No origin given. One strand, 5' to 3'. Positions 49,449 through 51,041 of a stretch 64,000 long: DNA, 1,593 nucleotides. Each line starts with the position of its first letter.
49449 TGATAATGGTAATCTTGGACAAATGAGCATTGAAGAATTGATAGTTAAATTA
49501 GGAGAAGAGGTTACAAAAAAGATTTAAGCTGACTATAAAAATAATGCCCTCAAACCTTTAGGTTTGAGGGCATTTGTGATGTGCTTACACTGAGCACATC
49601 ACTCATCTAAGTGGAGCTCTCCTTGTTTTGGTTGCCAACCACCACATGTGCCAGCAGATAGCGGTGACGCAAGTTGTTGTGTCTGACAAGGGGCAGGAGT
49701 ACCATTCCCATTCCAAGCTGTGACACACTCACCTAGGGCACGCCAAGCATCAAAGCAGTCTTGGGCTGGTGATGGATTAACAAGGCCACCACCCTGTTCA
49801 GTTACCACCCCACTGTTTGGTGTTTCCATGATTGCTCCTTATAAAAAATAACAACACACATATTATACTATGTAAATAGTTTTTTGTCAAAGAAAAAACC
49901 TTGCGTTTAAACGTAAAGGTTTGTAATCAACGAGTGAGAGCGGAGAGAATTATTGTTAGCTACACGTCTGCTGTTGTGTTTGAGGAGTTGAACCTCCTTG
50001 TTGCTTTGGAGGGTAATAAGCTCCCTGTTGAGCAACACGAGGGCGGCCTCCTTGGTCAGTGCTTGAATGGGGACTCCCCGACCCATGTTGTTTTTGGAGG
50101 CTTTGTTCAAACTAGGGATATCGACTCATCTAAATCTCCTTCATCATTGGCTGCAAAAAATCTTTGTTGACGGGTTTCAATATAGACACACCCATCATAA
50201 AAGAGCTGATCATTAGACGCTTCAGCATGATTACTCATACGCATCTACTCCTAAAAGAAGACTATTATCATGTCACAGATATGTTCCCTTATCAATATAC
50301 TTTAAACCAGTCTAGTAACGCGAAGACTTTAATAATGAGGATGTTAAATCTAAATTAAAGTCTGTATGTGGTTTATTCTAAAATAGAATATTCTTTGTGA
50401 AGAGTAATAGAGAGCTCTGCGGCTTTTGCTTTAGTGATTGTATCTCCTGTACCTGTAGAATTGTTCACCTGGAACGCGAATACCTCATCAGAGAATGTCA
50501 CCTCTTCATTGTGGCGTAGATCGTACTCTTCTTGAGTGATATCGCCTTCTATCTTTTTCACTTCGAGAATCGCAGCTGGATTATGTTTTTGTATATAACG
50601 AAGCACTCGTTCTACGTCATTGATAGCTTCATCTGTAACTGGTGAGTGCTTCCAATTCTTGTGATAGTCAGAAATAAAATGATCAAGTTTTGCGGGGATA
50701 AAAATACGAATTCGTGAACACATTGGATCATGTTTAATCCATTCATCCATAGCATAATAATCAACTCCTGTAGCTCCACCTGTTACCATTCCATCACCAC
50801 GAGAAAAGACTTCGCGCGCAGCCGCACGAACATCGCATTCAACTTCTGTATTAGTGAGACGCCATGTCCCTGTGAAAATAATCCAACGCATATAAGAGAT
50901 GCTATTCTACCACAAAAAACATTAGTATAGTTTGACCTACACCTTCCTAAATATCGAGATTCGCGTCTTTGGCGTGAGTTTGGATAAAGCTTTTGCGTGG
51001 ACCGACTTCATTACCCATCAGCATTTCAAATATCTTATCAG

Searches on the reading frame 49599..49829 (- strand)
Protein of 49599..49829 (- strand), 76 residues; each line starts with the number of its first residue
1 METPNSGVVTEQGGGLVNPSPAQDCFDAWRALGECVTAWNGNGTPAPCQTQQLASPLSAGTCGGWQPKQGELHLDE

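Call 8: search_protein_families(library=pfam, proteins=[window:49599-49829:-], max_evalue=1)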
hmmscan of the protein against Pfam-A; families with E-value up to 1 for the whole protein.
window:49599-49829:- (76 aa): 0 families

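Call 10: find_homologous_proteins(query=window:49599-49829:-, max_evalue=0.01)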
Query window:49599-49829:- (76 aa): 1 proteins with E <= 0.01 among 1 candidates.
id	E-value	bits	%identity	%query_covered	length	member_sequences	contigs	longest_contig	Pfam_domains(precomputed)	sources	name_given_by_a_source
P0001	3.1e-46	173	100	100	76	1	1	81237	-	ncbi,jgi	ncbi:MAG: hypothetical protein RI935_394 [Candidatus Parcubacteria bacterium]|jgi:hypothetical prote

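Call 13: find_encoding_contigs(protein=P0001, flank=6000, max_places=6)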
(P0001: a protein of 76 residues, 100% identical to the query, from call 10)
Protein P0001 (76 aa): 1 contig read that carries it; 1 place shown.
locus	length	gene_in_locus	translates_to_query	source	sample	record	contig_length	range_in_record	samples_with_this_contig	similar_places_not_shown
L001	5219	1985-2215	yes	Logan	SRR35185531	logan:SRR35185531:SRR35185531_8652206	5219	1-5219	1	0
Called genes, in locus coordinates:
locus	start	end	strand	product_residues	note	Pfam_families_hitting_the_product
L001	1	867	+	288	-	?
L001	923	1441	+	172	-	-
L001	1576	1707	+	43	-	-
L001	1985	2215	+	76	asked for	-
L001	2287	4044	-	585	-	PF07973:tRNA_SAD, PF00587:tRNA-synt_2b, PF03129:HGTP_anticodon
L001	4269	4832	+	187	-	PF04011:LemA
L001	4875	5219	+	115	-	?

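Call 20: search_protein_representatives(protein=window:49599-49829:-)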
Query: 76 residues. Proteins with E-value up to 0.001 (for the whole library): 3; up to 1e-10: 2; up to 1e-30: 1. The best 3 are listed.
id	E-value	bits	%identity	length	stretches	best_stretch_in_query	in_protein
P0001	9.9e-47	172.6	100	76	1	1-76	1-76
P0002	1.9e-20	88.7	68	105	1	5-75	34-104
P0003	6.1e-05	39.3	-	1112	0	-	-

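Call 22: find_encoding_contigs(protein=P0002, flank=8000, max_places=8)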
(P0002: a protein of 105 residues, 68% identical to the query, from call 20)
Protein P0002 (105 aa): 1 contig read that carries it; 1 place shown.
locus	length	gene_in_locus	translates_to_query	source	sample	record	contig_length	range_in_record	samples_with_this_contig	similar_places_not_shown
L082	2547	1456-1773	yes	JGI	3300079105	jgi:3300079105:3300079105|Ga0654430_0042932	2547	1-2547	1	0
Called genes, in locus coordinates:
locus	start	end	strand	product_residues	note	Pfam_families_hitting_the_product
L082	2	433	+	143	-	PF00986:DNA_gyraseB_C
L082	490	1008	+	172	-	-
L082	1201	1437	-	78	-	-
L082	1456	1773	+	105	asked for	-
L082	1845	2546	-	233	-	?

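Call 26: find_related_loci(query=A1, collection=metagenome_contigs, flank=4000)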
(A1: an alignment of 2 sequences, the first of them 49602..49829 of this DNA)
Query A1 (76 aa) in metagenome_contigs; peptide patterns used: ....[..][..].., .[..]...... (x = any residue, [..] = any of these).
106 stretches matched a pattern, but none encodes a relative of the query by tblastn (E <= 1e-3).

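Call 47: search_protein_families(library=phrogs, proteins=[window:49602-49829:-], max_evalue=0.1)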
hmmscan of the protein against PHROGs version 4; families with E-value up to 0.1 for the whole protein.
window:49602-49829:- (76 aa): 0 families

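Call 48: search_protein_families(library=padloc, proteins=[window:49602-49829:-], max_evalue=0.1)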
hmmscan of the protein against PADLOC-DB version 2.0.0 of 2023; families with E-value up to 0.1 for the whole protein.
window:49602-49829:- (76 aa): 0 families

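Call 49: search_protein_families(library=ncbifam, proteins=[window:49602-49829:-], max_evalue=0.1)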
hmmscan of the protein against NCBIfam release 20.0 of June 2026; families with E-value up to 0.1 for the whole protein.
window:49602-49829:- (76 aa): 0 families

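Call 59: predict_structure(alignment_id=A1)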
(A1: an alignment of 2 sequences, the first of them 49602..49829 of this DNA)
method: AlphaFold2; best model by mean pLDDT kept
length: 76 residues; sequences in the alignment: 2
mean_pLDDT: 52.0   pTM: 0.40
mean pLDDT of the five models: 52.0, 45.3, 38.9, 37.6, 37.2
residues with pLDDT >= 90: 0; 70-90: 0; 50-70: 47; < 50: 29
segments of 3 or more residues with pLDDT < 50: 1-6, 10-14, 47-56
pLDDT, mean of each block of 10 residues (from residue 1): 46 49 63 55 49 46 56 51
secondary structure, 60 per line:
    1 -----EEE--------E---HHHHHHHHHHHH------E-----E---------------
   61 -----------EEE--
elements in order: E6-8 H21-32 E72-74

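Call 61: find_related_loci(query=A1, collection=viral_contigs, flank=3000)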
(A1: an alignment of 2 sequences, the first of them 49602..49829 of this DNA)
Query A1 (76 aa) in viral_contigs; peptide patterns used: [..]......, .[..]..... (x = any residue, [..] = any of these).
77 stretches matched a pattern, but none encodes a relative of the query by tblastn (E <= 1e-3).

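Call 70: search_solved_structures(query=A1, max_evalue=10)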
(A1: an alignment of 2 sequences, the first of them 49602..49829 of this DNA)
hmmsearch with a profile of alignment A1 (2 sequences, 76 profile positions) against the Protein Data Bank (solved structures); distinct sequences matched with E-value up to 10: 4.
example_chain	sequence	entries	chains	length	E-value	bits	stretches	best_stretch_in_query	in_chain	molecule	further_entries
1yvk_A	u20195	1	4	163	0.37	14.1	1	19-42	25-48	hypothetical protein BSU33890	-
8qk2_A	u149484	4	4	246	0.76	13.1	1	26-64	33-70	UDP-2,3-diacylglucosamine hydrolase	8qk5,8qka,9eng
6pj3_A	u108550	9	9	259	0.83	13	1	26-64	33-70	UDP-2,3-diacylglucosamine hydrolase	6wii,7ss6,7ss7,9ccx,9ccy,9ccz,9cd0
6ph9_A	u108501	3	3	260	0.83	13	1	26-64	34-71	UDP-2,3-diacylglucosamine hydrolase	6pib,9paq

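Call 82: search_dna_similar(query=window:49602-49829:-, collection=phages, mode=protein, max_evalue=1, max_rows=5)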
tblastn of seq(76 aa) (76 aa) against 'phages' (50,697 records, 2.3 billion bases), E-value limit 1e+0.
No match.

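Call 83: search_dna_similar(query=window:49602-49829:-, collection=plasmids, mode=protein, max_evalue=1, max_rows=5)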
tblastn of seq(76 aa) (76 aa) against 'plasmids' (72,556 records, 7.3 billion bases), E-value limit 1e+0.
No match.

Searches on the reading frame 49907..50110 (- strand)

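Call 8: search_protein_families(library=pfam, proteins=[window:49907-50110:-], max_evalue=1)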
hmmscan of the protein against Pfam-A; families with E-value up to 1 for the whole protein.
window:49907-50110:- (67 aa): 1 family
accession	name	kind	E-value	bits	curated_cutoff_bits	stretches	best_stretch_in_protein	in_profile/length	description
PF20131.4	MC3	-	0.0064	16.4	23.2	1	15-56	86-128/159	ABC-three component (ABC-3C) system Middle Component 3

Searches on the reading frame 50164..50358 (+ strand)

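Call 8: search_protein_families(library=pfam, proteins=[window:50164-50358:+], max_evalue=1)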
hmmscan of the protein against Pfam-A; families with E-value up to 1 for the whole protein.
window:50164-50358:+ (64 aa): 1 family
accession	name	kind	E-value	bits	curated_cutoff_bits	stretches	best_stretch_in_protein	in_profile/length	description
PF22960.2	UBR1-like_wing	-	0.024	15.2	27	1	30-61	58-89/100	E3 ubiquitin-protein ligase UBR1-like, winged-helix domain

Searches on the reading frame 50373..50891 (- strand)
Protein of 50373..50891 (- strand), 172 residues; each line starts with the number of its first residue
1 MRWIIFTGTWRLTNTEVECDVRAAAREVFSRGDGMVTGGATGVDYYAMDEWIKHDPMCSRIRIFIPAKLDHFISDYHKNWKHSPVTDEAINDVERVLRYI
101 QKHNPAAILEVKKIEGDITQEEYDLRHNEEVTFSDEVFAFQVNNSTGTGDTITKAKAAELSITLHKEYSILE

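Call 8: search_protein_families(library=pfam, proteins=[window:50373-50891:-], max_evalue=1)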
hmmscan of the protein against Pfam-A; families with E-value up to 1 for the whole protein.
window:50373-50891:- (172 aa): 1 family
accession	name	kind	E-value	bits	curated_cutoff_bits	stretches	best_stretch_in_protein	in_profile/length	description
PF05046.19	Img2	-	0.019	15.7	34.4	1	99-147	18-63/84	Mitochondrial large subunit ribosomal protein (Img2)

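Call 47: search_protein_families(library=phrogs, proteins=[window:50376-50891:-], max_evalue=0.1)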
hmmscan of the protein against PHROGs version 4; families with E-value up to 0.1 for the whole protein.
window:50376-50891:- (172 aa): 2 families
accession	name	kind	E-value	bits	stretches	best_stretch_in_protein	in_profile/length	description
phrog_289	-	other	0.00057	19.9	1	4-164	25-137/500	GTP-binding domain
phrog_768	-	DNA, RNA and nucleotide metabolism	0.01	16.4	1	14-90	15-93/191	DprA-like DNA recombination-mediator protein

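Call 48: search_protein_families(library=padloc, proteins=[window:50376-50891:-], max_evalue=0.1)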
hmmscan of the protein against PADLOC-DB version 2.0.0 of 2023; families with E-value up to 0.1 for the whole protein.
window:50376-50891:- (172 aa): 1 family
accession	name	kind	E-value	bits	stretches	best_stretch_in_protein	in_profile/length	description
PDLC03927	PsyrA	-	0.04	11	1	22-54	151-183/398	-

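Call 49: search_protein_families(library=ncbifam, proteins=[window:50376-50891:-], max_evalue=0.1)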
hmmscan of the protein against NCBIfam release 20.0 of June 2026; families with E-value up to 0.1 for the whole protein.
window:50376-50891:- (172 aa): 1 family
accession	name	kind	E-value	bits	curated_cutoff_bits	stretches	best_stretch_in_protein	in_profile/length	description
TIGR00732.1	dprA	equivalog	0.096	11.9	191.15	0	8-56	51-98/220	DNA-processing protein DprA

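Call 69: search_solved_structures(query=window:50376-50891:-, max_evalue=10)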
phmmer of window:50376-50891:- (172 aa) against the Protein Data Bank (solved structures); distinct sequences matched with E-value up to 10: 6.
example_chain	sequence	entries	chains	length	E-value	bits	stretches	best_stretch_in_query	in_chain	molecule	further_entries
4qec_A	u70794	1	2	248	1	12.5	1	35-93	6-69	ElxO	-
4qed_A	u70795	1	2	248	1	12.4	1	35-93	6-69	ElxO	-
8d45_A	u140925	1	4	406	1.2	12.2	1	16-80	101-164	Betaine--homocysteine S-methyltransferase 1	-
4m3p_A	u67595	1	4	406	1.2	12.2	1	16-80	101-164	Betaine--homocysteine S-methyltransferase 1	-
1lt7_A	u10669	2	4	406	1.2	12.2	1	16-80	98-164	BETAINE-HOMOCYSTEINE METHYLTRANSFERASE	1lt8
2ab5_A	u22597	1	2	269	1.2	12.2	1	75-115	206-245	mRNA maturase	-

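Call 77: predict_structure(protein=window:50376-50891:-)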
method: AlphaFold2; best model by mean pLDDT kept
length: 172 residues; sequences in the alignment: 1
mean_pLDDT: 37.1   pTM: 0.34
mean pLDDT of the five models: 37.1, 35.1, 32.8, 31.2, 30.1
residues with pLDDT >= 90: 0; 70-90: 0; 50-70: 27; < 50: 145
segments of 3 or more residues with pLDDT < 50: 1-17, 22-56, 66-94, 110-172
pLDDT, mean of each block of 10 residues (from residue 1): 36 44 35 22 35 50 48 34 36 49 52 43 37 28 27 29 26 22
secondary structure, 60 per line:
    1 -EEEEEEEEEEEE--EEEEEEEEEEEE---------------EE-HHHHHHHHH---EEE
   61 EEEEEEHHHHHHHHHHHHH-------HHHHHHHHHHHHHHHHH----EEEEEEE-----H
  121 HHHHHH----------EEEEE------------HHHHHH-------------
elements in order: E2-13 E16-27 H46-54 E58-66 H67-79 H87-103 E108-114 H120-126 E137-141 H154-159
